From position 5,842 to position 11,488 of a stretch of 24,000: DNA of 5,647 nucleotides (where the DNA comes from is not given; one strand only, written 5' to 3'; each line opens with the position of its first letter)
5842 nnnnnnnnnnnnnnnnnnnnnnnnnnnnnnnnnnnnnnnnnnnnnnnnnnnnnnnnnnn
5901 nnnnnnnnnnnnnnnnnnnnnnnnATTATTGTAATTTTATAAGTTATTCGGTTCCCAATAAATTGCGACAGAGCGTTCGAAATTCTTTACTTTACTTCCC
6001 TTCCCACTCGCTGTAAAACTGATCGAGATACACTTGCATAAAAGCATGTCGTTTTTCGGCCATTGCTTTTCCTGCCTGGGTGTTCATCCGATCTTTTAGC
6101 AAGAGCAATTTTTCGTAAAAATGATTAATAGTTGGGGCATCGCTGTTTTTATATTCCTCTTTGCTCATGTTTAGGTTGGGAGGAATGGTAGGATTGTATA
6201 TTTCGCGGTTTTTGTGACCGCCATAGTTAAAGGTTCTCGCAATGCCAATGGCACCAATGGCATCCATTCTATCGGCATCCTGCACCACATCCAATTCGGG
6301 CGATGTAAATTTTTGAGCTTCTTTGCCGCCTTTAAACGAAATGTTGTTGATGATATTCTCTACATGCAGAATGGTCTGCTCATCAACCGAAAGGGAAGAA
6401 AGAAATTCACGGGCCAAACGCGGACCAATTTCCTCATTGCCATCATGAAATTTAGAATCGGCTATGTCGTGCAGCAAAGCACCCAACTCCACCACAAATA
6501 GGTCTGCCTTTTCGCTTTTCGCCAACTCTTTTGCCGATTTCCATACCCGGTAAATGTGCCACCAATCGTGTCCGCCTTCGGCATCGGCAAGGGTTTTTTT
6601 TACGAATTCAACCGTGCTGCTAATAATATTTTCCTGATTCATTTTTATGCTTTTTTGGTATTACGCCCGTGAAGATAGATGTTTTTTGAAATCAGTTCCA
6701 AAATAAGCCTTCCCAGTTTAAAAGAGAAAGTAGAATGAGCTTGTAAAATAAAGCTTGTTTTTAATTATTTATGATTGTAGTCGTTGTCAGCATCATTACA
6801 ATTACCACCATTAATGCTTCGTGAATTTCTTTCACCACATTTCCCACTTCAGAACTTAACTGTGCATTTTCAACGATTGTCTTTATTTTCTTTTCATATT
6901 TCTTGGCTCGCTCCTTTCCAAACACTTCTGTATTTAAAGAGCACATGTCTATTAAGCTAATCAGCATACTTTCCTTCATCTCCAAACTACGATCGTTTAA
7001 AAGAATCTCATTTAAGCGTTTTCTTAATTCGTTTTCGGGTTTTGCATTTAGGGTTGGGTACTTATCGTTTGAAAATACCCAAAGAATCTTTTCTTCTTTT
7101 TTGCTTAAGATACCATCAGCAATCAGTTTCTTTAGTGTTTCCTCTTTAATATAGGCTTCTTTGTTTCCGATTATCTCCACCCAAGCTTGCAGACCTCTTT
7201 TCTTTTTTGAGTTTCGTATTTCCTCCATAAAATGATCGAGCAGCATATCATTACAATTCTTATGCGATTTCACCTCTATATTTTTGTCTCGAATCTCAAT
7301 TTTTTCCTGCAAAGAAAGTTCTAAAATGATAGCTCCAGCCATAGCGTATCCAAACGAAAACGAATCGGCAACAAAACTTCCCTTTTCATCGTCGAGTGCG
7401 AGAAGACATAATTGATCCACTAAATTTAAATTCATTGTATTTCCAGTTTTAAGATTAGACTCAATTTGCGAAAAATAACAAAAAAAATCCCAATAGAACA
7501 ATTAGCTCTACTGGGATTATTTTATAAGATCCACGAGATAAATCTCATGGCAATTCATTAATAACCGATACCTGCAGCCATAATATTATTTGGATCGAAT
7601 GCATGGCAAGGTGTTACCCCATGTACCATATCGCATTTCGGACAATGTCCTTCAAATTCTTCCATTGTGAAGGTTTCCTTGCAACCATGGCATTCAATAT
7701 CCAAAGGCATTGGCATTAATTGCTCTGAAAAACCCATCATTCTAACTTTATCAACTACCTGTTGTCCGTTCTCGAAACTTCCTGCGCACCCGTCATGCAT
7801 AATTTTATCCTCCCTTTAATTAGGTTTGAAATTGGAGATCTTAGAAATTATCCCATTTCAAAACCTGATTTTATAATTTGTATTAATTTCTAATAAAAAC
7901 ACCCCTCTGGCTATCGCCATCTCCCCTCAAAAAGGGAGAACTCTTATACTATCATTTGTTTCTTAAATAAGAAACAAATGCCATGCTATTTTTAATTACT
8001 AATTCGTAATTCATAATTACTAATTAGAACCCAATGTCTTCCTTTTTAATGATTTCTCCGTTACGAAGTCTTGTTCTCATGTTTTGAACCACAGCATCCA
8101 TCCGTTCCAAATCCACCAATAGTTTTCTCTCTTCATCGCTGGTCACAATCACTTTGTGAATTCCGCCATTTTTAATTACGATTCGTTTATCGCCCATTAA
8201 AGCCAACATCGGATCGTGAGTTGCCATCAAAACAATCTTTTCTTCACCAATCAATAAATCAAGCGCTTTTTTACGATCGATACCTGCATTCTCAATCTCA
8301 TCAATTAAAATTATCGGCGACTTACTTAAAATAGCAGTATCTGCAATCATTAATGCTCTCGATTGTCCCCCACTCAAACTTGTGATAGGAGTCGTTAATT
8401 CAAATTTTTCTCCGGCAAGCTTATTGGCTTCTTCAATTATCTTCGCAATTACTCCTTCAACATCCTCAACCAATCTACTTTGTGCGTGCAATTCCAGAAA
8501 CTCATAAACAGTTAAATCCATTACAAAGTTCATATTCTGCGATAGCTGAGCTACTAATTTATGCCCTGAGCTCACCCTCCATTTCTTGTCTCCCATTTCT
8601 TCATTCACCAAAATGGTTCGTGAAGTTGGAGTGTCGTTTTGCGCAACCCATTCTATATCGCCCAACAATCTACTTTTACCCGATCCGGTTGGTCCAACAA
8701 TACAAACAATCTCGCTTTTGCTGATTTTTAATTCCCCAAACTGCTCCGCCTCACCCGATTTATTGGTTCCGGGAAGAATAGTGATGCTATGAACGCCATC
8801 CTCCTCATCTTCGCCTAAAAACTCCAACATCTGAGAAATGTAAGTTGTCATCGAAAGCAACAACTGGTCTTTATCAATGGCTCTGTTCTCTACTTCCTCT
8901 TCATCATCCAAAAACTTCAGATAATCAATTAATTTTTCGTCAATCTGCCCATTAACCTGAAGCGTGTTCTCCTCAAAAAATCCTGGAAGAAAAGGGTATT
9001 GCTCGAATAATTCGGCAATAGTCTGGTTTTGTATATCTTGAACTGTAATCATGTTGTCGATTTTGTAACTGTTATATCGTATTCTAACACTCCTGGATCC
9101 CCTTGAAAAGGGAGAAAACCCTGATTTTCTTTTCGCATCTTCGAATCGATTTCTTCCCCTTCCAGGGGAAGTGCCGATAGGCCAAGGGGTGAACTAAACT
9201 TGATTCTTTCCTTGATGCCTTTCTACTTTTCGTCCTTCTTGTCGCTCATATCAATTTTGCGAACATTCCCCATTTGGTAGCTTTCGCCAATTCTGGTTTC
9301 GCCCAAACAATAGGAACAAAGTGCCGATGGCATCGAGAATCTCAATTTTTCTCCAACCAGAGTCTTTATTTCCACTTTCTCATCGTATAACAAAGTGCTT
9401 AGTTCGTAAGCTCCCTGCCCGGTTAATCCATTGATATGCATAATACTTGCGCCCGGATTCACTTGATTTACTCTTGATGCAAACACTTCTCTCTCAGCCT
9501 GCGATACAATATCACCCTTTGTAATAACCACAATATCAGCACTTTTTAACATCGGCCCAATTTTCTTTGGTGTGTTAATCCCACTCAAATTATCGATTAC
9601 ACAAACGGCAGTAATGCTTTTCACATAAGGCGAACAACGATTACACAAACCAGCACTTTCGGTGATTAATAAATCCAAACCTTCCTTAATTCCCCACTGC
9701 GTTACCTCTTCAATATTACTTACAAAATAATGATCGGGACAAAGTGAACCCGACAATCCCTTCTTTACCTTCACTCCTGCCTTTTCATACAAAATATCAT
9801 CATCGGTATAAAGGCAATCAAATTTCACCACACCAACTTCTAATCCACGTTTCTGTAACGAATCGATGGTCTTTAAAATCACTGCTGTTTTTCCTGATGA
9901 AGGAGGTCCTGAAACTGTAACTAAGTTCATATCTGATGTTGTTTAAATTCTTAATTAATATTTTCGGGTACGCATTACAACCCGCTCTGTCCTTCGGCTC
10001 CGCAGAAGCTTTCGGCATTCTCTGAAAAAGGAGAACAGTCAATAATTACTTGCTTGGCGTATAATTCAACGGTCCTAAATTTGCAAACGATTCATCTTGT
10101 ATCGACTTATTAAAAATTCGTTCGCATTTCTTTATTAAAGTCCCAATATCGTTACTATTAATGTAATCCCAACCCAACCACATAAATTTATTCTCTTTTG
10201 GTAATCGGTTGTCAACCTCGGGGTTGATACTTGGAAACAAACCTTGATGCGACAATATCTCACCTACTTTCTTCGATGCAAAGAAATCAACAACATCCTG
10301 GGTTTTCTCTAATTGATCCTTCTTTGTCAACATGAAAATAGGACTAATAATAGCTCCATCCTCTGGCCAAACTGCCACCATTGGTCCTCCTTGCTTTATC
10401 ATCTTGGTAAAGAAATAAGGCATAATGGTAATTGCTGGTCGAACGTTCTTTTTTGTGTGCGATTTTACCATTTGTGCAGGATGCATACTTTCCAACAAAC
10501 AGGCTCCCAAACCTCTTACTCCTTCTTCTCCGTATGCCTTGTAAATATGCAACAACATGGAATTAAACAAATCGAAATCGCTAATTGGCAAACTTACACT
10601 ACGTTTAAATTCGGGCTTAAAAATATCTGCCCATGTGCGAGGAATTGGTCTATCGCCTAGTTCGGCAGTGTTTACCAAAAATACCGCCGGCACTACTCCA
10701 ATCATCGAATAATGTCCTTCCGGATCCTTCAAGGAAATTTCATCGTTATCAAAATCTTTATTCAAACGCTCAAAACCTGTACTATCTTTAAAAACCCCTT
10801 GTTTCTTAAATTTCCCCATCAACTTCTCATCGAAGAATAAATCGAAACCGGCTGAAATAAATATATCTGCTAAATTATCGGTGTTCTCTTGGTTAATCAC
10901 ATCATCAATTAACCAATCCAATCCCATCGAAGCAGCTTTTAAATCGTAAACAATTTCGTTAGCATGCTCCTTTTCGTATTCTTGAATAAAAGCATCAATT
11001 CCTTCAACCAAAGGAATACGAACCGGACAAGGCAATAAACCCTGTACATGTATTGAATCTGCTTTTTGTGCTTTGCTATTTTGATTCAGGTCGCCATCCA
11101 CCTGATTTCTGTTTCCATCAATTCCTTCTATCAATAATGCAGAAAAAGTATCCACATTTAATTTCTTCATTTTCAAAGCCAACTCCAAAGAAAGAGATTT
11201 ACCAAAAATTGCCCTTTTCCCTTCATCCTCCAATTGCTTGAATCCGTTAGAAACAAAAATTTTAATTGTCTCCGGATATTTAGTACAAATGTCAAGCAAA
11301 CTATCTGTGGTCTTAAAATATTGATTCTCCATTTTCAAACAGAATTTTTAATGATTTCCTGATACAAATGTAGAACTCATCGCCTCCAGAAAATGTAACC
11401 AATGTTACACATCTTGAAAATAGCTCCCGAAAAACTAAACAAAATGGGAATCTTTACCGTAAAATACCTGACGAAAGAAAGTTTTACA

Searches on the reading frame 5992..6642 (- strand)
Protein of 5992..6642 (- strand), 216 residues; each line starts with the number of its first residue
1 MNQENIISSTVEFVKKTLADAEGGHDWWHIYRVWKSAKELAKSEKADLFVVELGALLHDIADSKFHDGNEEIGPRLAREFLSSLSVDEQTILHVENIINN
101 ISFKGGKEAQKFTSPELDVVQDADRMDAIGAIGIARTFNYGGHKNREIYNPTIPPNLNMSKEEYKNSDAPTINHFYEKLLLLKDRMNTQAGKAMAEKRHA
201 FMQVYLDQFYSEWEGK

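Call 32: search_protein_families(library=pfam, proteins=[window:5992-6642:-], max_evalue=0.001)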
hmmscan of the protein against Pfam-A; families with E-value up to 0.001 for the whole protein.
window:5992-6642:- (216 aa): 1 family
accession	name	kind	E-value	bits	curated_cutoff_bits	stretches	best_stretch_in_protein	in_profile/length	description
PF01966.28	HD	-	3.1e-10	40.8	22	1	29-128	4-115/116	HD domain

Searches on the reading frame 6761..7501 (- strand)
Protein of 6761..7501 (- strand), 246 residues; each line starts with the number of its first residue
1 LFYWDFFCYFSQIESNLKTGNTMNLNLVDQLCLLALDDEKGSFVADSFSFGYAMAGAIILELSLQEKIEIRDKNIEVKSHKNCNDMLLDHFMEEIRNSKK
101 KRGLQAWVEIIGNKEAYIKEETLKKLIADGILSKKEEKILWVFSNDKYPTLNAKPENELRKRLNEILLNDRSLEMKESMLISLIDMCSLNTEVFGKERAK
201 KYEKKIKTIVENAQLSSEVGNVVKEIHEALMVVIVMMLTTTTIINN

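Call 32: search_protein_families(library=pfam, proteins=[window:6761-7501:-], max_evalue=0.001)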
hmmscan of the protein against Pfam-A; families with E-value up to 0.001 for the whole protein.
window:6761-7501:- (246 aa): 1 family
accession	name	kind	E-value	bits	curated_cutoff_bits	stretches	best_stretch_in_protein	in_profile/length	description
PF05719.16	GPP34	-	1.4e-36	126.9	29.1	1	27-225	1-200/201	Golgi phosphoprotein 3 (GPP34)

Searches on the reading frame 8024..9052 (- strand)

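Call 32: search_protein_families(library=pfam, proteins=[window:8024-9052:-], max_evalue=0.001)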
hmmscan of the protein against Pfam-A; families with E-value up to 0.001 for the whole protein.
window:8024-9052:- (342 aa): 3 families
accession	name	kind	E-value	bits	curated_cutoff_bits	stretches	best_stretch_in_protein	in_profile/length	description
PF00005.33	ABC_tran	-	1.3e-15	58.7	25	1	108-252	6-134/137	ABC transporter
PF02463.25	SMC_N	-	4.5e-05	23.4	40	0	113-256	24-170/220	RecF/RecN/SMC N terminal domain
PF13304.12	AAA_21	-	0.0003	21.4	27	0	215-255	227-269/304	AAA domain, putative AbiEii toxin, Type IV TA system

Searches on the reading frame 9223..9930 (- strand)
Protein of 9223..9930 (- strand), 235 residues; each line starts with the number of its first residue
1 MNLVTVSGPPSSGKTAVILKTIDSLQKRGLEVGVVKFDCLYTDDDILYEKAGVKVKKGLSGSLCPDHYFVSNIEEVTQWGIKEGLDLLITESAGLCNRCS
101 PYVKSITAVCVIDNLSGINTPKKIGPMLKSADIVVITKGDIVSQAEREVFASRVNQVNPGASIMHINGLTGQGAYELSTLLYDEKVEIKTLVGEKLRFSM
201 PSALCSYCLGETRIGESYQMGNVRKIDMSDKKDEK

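Call 32: search_protein_families(library=pfam, proteins=[window:9223-9930:-], max_evalue=0.001)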
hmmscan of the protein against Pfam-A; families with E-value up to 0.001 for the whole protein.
window:9223-9930:- (235 aa): 2 families
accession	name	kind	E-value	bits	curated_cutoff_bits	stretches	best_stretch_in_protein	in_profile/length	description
PF02492.25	cobW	-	5.9e-14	52.5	20.7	1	4-164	3-179/180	CobW/HypB/UreG, nucleotide-binding domain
PF03205.20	MobB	-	0.00034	20.9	26.6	1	4-38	2-36/133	Molybdopterin guanine dinucleotide synthesis protein B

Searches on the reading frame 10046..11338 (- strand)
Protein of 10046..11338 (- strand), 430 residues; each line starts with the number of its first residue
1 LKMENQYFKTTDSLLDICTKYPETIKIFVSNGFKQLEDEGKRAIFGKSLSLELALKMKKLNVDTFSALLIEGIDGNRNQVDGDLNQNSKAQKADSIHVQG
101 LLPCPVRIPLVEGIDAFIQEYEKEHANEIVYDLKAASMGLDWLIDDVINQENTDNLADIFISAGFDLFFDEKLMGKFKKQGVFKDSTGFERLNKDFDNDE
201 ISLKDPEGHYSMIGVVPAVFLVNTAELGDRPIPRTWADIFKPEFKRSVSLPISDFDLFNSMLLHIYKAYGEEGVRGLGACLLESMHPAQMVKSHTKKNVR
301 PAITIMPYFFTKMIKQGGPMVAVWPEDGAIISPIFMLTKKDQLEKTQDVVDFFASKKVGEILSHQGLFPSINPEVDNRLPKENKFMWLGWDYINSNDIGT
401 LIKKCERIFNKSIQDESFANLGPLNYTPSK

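Call 32: search_protein_families(library=pfam, proteins=[window:10046-11338:-], max_evalue=0.001)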
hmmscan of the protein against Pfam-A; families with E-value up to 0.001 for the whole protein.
window:10046-11338:- (430 aa): 2 families
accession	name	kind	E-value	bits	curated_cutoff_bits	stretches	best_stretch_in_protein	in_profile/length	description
PF13343.11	SBP_bac_6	-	3.8e-86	289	24.6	1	154-396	1-245/245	Bacterial extracellular solute-binding protein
PF08984.16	DUF1858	-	1.9e-15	57.1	32.2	1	12-65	5-58/59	Domain of unknown function (DUF1858)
